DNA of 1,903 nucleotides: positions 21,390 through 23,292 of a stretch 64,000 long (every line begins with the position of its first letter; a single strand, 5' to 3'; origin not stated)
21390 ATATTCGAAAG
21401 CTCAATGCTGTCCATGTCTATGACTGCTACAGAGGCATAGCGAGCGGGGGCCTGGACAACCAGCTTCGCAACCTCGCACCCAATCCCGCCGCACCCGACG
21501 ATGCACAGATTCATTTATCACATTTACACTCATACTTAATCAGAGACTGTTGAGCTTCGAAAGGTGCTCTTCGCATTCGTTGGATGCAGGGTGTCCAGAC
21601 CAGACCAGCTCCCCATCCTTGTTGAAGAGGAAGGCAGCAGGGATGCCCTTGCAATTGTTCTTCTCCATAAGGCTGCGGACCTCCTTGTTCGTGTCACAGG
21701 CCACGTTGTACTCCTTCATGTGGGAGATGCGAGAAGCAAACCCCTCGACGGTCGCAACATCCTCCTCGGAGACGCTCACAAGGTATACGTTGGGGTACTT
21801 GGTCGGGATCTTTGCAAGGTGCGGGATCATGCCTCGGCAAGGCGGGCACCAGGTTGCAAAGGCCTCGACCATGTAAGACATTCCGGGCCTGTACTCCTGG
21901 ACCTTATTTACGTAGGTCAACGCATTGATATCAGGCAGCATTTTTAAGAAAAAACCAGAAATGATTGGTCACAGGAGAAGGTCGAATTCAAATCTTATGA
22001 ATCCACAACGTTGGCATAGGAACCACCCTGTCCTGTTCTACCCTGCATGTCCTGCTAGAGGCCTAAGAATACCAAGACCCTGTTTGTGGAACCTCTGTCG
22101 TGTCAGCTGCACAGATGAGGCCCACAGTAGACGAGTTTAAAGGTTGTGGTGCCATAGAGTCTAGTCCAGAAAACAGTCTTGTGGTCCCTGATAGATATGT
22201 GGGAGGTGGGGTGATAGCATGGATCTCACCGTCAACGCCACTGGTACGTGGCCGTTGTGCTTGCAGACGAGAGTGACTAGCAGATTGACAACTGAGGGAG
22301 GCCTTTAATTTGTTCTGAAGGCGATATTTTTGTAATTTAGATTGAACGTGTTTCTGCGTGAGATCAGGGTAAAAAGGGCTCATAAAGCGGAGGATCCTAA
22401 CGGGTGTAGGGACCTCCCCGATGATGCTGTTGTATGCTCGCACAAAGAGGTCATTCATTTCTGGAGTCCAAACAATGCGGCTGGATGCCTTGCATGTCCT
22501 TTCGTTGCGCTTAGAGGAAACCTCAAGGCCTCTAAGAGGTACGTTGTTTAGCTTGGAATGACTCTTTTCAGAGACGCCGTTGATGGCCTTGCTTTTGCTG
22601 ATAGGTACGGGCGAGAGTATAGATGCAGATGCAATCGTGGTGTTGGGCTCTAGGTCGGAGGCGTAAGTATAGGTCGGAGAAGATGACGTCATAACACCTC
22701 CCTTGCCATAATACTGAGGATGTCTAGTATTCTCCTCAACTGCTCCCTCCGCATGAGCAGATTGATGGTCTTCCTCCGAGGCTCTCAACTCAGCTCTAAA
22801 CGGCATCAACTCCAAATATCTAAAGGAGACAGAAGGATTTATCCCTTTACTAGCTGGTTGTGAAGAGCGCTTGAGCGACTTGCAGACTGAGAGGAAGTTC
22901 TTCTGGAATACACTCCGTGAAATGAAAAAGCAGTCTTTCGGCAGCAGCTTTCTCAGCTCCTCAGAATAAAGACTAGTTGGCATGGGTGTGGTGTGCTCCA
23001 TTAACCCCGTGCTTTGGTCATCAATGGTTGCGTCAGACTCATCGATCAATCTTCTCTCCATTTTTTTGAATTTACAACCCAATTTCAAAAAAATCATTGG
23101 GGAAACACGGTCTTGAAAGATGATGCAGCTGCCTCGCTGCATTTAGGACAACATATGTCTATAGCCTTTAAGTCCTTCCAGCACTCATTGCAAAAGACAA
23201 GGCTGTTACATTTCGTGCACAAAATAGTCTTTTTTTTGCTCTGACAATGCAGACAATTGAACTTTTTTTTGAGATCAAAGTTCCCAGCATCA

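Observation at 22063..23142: GARP (SHAQKYF/SHLQKYR-class) Myb transcription factor with three alternative in-frame ATGs, one forming an ATGA start/stop overlap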

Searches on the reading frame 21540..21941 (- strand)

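Call 3: search_protein_families(library=pfam, proteins=[window:21540-21941:-], max_evalue=1)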
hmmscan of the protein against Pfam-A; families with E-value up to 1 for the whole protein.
window:21540-21941:- (133 aa): 7 families
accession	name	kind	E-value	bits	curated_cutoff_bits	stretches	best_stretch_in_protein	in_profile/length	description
PF00085.26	Thioredoxin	-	1.1e-08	35.5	23.5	1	20-61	18-60/103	Thioredoxin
PF00578.27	AhpC-TSA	-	3.2e-08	34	26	1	16-114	22-123/124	AhpC/TSA family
PF13905.12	Thioredoxin_8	-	1.7e-07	31.9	27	1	25-111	6-93/94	Thioredoxin-like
PF08534.16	Redoxin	-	3.9e-07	30.4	26.6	1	16-122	25-139/148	Redoxin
PF14595.12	Thioredoxin_9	-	0.00014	22.2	25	1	16-56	38-77/129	Thioredoxin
PF13098.12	Thioredoxin_2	-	0.011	16.5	27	1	29-113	14-90/104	Thioredoxin-like domain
PF12401.13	FhaA_N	-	0.18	12.7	25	1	49-74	51-76/115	FhaA, N-terminal domain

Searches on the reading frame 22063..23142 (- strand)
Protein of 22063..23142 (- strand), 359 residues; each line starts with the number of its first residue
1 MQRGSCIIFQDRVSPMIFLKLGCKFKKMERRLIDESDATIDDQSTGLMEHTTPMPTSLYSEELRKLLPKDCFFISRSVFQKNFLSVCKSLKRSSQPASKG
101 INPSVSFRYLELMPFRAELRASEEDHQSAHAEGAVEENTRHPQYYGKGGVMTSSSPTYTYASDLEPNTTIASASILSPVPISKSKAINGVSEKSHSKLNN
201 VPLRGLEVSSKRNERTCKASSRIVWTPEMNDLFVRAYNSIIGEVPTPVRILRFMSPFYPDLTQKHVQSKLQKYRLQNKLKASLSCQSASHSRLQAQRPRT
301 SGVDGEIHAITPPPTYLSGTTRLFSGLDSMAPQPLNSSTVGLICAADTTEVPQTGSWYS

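Call 3: search_protein_families(library=pfam, proteins=[window:22063-23142:-], max_evalue=1)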
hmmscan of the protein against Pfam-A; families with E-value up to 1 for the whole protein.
window:22063-23142:- (359 aa): 0 families

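Call 4: search_solved_structures(query=window:22063-23061:-, max_evalue=1, show_alignments=3)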
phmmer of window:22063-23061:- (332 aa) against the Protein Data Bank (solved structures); distinct sequences matched with E-value up to 1: 15.
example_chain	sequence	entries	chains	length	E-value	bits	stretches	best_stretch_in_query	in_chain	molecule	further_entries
7d3t_A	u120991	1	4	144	8.6e-07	32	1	163-250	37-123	Protein PHOSPHATE STARVATION RESPONSE 2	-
6j4k_A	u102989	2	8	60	1.8e-06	31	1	194-248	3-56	Protein PHOSPHATE STARVATION RESPONSE 1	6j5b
7d3y_C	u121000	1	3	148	1.9e-06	30.9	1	188-257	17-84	Protein PHOSPHATE STARVATION RESPONSE 2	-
6j4r_A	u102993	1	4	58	2.2e-06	30.7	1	194-248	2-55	Protein PHOSPHATE STARVATION RESPONSE 1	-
8xas_A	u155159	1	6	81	3.5e-06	30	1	191-250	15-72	Two-component response regulator ARR1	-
8xat_A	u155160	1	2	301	2.5e-05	27.3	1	178-249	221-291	Two-component response regulator ARR1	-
9h6e_D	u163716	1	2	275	2.8e-05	27.1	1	178-249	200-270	Two-component response regulator ARR1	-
7e40_A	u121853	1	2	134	5.5e-05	26.1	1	194-257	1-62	Protein PHOSPHATE STARVATION RESPONSE 2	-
6qec_A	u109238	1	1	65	0.0015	21.4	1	188-249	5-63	Transcription factor LUX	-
1irz_A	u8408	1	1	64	0.0019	21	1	190-251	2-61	ARR10-B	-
5lxu_A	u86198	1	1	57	0.0039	20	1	195-249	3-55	Transcription factor LUX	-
8rom_A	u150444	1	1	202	0.19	14.5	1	205-275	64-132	FAD synthase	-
6v4x_D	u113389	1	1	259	0.44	13.3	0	99-167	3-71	U7 snRNA-associated Sm-like protein LSm11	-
9n96_D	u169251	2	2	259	0.48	13.2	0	99-167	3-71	U7 snRNA-associated Sm-like protein LSm11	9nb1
8ron_A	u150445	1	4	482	0.84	12.4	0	205-275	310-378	Isoform 2 of FAD synthase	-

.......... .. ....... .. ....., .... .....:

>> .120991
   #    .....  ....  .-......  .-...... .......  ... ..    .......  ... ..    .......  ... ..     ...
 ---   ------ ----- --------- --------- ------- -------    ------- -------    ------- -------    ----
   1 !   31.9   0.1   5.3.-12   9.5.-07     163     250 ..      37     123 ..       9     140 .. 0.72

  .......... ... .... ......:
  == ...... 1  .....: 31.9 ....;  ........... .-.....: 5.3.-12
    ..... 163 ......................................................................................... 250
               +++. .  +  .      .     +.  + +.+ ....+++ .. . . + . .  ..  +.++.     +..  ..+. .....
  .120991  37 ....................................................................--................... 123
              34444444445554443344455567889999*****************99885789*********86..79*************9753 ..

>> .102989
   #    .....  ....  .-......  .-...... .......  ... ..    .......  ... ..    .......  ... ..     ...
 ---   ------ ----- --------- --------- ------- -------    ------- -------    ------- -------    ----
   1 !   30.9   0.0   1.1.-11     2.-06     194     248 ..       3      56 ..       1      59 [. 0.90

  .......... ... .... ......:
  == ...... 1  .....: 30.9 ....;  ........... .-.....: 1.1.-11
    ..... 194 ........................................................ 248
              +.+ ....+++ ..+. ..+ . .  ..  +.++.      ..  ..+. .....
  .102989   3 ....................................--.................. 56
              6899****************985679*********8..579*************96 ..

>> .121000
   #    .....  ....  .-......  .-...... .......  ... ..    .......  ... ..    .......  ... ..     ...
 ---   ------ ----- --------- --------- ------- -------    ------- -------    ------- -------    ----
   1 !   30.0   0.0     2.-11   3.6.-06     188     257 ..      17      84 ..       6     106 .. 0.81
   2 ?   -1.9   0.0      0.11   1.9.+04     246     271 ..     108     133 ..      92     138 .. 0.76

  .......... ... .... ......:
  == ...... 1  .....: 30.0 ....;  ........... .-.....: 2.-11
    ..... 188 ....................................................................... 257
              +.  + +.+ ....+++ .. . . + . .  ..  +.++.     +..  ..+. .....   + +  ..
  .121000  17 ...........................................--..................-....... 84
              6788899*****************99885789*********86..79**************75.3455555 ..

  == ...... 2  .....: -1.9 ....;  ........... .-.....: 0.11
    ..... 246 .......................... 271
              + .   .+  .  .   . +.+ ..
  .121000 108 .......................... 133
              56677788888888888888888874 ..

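Call 5: search_protein_families(library=ncbifam, proteins=[window:22063-23142:-], max_evalue=10)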
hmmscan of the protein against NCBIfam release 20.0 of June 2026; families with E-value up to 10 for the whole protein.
window:22063-23142:- (359 aa): 1 family
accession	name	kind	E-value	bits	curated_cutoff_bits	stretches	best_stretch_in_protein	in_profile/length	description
TIGR01557.1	myb_SHAQKYF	subfamily_domain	3.6e-09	36.8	29.3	1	221-276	2-56/57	myb-like DNA-binding domain, SHAQKYF class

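Call 6: find_homologous_proteins(query=window:22063-23061:-, max_evalue=0.001)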
Query window:22063-23061:- (332 aa): 5 proteins with E <= 0.001 among 1375 candidates.
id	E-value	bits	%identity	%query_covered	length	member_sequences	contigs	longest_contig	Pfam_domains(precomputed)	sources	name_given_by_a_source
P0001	2.4e-214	729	99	100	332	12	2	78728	-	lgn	-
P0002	2.3e-179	614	85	100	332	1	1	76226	-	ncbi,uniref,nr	ncbi:GARP-like protein 2 [Giardia lamblia P15]|uniref:GARP-like protein 2 n=1 Tax=Giardia intestinal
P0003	2.0e-99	351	56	96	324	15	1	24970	-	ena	-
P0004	3.0e-84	301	50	100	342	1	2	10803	-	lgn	-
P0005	1.4e-82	296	49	100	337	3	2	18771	-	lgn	-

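Call 10: find_encoding_contigs(protein=P0002, flank=4000, max_places=2)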
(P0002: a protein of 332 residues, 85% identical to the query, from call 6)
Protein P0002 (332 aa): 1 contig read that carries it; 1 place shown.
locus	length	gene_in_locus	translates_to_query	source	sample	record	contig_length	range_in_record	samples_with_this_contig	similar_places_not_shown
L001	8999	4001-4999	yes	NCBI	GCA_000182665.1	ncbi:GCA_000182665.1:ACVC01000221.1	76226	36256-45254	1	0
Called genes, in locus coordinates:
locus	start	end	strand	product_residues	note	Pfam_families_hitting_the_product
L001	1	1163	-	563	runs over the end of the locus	-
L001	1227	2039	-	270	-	-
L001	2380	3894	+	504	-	-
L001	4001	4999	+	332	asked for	-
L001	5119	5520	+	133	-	PF00085:Thioredoxin (weak), PF00578:AhpC-TSA, PF08534:Redoxin, PF13905:Thioredoxin_8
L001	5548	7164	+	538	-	PF00899:ThiF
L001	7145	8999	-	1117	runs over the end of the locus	PF21038:CEP104_N, PF21039:CEP104_ZnF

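Call 11: find_encoding_contigs(protein=P0003, flank=4000, max_places=2)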
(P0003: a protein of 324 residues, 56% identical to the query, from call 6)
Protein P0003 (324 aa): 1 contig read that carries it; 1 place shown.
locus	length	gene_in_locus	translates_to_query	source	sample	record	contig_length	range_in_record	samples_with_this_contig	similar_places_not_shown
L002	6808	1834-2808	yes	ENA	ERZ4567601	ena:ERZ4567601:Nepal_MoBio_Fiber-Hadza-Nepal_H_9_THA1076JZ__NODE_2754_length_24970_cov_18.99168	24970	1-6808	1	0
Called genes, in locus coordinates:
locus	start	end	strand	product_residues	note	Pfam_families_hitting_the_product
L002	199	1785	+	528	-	-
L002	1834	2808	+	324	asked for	-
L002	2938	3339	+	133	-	PF00085:Thioredoxin (weak), PF00578:AhpC-TSA, PF08534:Redoxin (weak), PF13905:Thioredoxin_8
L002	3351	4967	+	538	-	PF00899:ThiF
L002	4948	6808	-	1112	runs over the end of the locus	PF21038:CEP104_N, PF21039:CEP104_ZnF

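Call 12: find_encoding_contigs(protein=P0004, flank=4000, max_places=2)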
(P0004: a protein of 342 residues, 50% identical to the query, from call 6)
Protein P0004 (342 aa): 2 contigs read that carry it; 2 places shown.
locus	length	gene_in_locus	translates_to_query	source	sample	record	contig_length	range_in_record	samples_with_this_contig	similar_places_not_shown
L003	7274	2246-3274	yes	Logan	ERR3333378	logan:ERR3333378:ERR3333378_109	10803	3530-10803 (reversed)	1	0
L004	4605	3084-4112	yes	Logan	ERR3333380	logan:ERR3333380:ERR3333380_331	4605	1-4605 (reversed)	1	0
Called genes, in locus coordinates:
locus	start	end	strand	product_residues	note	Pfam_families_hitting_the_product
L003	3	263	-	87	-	?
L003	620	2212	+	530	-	-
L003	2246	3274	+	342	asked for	-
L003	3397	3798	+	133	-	PF00085:Thioredoxin (weak), PF00578:AhpC-TSA, PF08534:Redoxin (weak), PF13905:Thioredoxin_8 (weak)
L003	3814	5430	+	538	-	PF00899:ThiF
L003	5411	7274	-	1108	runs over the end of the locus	PF21038:CEP104_N, PF21039:CEP104_ZnF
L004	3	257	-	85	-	?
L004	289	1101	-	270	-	-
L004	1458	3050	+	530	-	-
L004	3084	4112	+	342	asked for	-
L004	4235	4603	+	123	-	?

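Call 13: find_encoding_contigs(protein=P0005, flank=4000, max_places=2)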
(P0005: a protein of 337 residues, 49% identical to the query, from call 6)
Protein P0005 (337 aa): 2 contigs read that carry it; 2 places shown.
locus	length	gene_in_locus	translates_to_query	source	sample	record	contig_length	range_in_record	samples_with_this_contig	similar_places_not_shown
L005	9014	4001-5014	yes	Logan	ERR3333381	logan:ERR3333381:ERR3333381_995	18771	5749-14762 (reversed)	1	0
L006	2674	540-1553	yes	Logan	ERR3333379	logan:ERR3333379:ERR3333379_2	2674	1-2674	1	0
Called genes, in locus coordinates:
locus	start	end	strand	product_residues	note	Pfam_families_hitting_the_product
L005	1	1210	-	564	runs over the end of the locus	-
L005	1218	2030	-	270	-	-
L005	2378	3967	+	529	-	-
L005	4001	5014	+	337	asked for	-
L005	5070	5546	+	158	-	PF00578:AhpC-TSA, PF08534:Redoxin (weak), PF00085:Thioredoxin (weak), PF13905:Thioredoxin_8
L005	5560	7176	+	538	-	PF00899:ThiF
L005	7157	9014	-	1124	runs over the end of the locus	PF21038:CEP104_N, PF21039:CEP104_ZnF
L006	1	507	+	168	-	?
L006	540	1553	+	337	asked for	-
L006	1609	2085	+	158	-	PF00578:AhpC-TSA, PF08534:Redoxin (weak), PF00085:Thioredoxin (weak), PF13905:Thioredoxin_8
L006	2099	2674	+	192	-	?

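Call 14: find_encoding_contigs(protein=P0001, flank=4000, max_places=2)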
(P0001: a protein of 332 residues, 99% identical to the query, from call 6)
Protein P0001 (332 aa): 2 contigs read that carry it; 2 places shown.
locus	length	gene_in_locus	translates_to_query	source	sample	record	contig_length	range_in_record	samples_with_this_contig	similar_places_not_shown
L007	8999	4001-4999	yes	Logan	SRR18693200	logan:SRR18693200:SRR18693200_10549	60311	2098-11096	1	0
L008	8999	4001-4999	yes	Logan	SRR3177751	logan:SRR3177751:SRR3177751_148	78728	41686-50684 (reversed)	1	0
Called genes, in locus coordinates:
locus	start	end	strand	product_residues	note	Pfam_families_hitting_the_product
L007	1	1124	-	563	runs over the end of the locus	-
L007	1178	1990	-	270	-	-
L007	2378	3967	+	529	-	-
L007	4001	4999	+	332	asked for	-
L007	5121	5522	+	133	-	PF00085:Thioredoxin (weak), PF00578:AhpC-TSA, PF08534:Redoxin, PF13905:Thioredoxin_8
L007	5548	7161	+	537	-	PF00899:ThiF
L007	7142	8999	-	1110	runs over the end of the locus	PF21038:CEP104_N, PF21039:CEP104_ZnF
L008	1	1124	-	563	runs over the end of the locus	-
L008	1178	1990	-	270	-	-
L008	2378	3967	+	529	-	-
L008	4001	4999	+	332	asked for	-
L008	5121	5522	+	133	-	PF00085:Thioredoxin (weak), PF00578:AhpC-TSA, PF08534:Redoxin, PF13905:Thioredoxin_8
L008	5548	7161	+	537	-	PF00899:ThiF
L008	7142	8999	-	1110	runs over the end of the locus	PF21038:CEP104_N, PF21039:CEP104_ZnF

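Call 17: list_cluster_members(proteins=[window:22066-23061:-, window:22066-23142:-, window:22066-23097:-, window:23097-24683:-])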
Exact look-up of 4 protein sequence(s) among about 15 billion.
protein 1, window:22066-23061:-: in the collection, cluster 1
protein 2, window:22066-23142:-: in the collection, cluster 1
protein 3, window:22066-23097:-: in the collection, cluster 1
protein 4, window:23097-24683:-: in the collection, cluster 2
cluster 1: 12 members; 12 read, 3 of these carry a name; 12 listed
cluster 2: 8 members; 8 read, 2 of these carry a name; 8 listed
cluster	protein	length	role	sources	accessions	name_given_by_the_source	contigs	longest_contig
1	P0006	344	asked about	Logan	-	-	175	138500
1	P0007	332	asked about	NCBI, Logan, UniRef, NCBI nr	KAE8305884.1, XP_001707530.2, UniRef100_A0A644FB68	GARP-like protein 2 [Giardia duodenalis] | GARP-like protein 2 n=2 Tax=Giardia intestinalis TaxID=5741 RepID=A0A644FB68_GIAIC | GARP-like protein 2 [Giardia intestinalis]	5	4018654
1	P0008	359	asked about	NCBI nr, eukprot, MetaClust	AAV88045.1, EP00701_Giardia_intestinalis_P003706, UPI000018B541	GARP-like protein 2 [Giardia intestinalis] | XP_001707530.1 GARP-like protein 2 [Giardia lamblia ATCC 50803] | status=active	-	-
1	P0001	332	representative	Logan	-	-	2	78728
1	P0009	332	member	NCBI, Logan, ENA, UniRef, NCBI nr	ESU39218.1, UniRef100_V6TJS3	Hypothetical protein DHA2_150109 [Giardia duodenalis] | GARP-like protein 2 n=1 Tax=Giardia intestinalis TaxID=5741 RepID=V6TJS3_GIAIN | Hypothetical protein DHA2_150109 [Giardia intestinalis]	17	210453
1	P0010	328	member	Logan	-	-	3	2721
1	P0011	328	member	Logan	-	-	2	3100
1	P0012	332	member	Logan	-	-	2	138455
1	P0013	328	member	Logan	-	-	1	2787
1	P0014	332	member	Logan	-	-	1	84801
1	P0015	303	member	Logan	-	-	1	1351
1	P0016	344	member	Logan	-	-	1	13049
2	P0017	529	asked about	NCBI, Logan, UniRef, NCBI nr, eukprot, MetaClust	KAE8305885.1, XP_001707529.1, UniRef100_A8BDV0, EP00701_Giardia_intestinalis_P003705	hypothetical protein GL50803_006291 [Giardia duodenalis] | Uncharacterized protein n=1 Tax=Giardia intestinalis (strain ATCC 50803 / WB clone C6) ... | hypothetical protein GL50803_006291 [Giardia intestinalis]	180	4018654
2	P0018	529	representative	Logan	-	-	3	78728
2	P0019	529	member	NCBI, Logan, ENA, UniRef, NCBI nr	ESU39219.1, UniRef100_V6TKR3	Variant-specific surface protein [Giardia duodenalis] | Variant-specific surface protein n=1 Tax=Giardia intestinalis TaxID=5741 ... | Variant-specific surface protein [Giardia intestinalis]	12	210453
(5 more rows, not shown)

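Call 43: predict_structure(alignment_id=A3)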
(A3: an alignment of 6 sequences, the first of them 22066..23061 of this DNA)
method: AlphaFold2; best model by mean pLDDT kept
length: 332 residues; sequences in the alignment: 6
mean_pLDDT: 42.2   pTM: 0.25
mean pLDDT of the five models: 42.2, 37.3, 34.1, 29.8, 27.7
residues with pLDDT >= 90: 28; 70-90: 26; 50-70: 16; < 50: 262
segments of 3 or more residues with pLDDT < 50: 1-33, 35-37, 39-192, 261-332
pLDDT, mean of each block of 10 residues (from residue 1): 32 29 35 45 39 40 35 30 26 30 28 28 29 27 27 29 25 27 35 71 92 77 91 90 88 62 38 33 35 28 33 27 32 37
secondary structure, 60 per line:
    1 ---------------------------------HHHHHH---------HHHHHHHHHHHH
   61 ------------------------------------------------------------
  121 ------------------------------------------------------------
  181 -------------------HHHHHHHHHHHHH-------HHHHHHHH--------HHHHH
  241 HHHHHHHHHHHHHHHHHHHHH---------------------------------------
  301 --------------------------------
elements in order: H34-39 H49-60 H200-212 H220-227 H236-261

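Call 45: fold_search(model_id=the predicted structure, library=pdb)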
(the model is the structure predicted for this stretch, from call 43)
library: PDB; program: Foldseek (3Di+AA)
matches with E <= 10: 81; with E <= 0.001: 0
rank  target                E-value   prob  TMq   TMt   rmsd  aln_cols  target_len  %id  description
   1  6j4r_C                5.4e-03  1.00  0.15  0.85   2.1        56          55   46  Structural basis for the target DNA recognition and binding by the MYB domain of phosphate starvation response regulat (released 2019-04-24)
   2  8xas_A                8.7e-03  1.00  0.16  0.86   1.8        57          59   40  Crystal structure of AtARR1-DBD in complex with a DNA fragment (released 2024-01-24)
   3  8xas_C                1.0e-02  1.00  0.16  0.81   1.6        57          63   40  Crystal structure of AtARR1-DBD in complex with a DNA fragment (released 2024-01-24)
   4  8xas_D                1.7e-02  1.00  0.16  0.84   1.7        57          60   40  Crystal structure of AtARR1-DBD in complex with a DNA fragment (released 2024-01-24)
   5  8xas_F                1.8e-02  1.00  0.17  0.87   1.4        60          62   38  Crystal structure of AtARR1-DBD in complex with a DNA fragment (released 2024-01-24)
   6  6j5b_C                1.9e-02  1.00  0.15  0.79   2.1        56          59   46  Structural basis for the target DNA recognition and binding by the MYB domain of phosphate starvation response regulat (released 2019-04-24)
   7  7e40_C                1.9e-02  1.00  0.15  0.47  10.2        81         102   37  Mechanism of Phosphate Sensing and Signaling Revealed by Rice SPX1-PHR2 Complex Structure (released 2021-11-10)
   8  7d3y_D                2.7e-02  1.00  0.14  0.49  10.2        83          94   36  Crystal structure of the osPHR2-osSPX2 complex (released 2021-10-06)
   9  8xat_B                3.5e-02  1.00  0.15  0.26   8.8        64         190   41  Crystal structure of AtARR1(RD-DBD) (released 2024-01-24)
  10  5lxu_A                3.9e-02  1.00  0.15  0.79   2.0        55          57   38  Structure of the DNA-binding domain of LUX ARRHYTHMO (released 2017-10-25)
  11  7d3t_D                5.0e-02  1.00  0.15  0.74   2.1        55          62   45  Crystal structure of OSPHR2 in complex with DNA (released 2021-10-06)
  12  8xas_B                5.3e-02  1.00  0.15  0.77   1.7        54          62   42  Crystal structure of AtARR1-DBD in complex with a DNA fragment (released 2024-01-24)
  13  8xat_A                7.7e-02  1.00  0.15  0.26   1.9        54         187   42  Crystal structure of AtARR1(RD-DBD) (released 2024-01-24)
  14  6qec_A                8.6e-02  1.00  0.15  0.72   1.7        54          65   37  DNA binding domain of LUX ARRYTHMO in complex with DNA (released 2020-02-05)
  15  2rgv_A                1.4e+00  0.72  0.13  0.29   3.2        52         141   21  The crystal structure of PerR-Ox highlights 2-oxo-Histidine formation (released 2008-10-14)
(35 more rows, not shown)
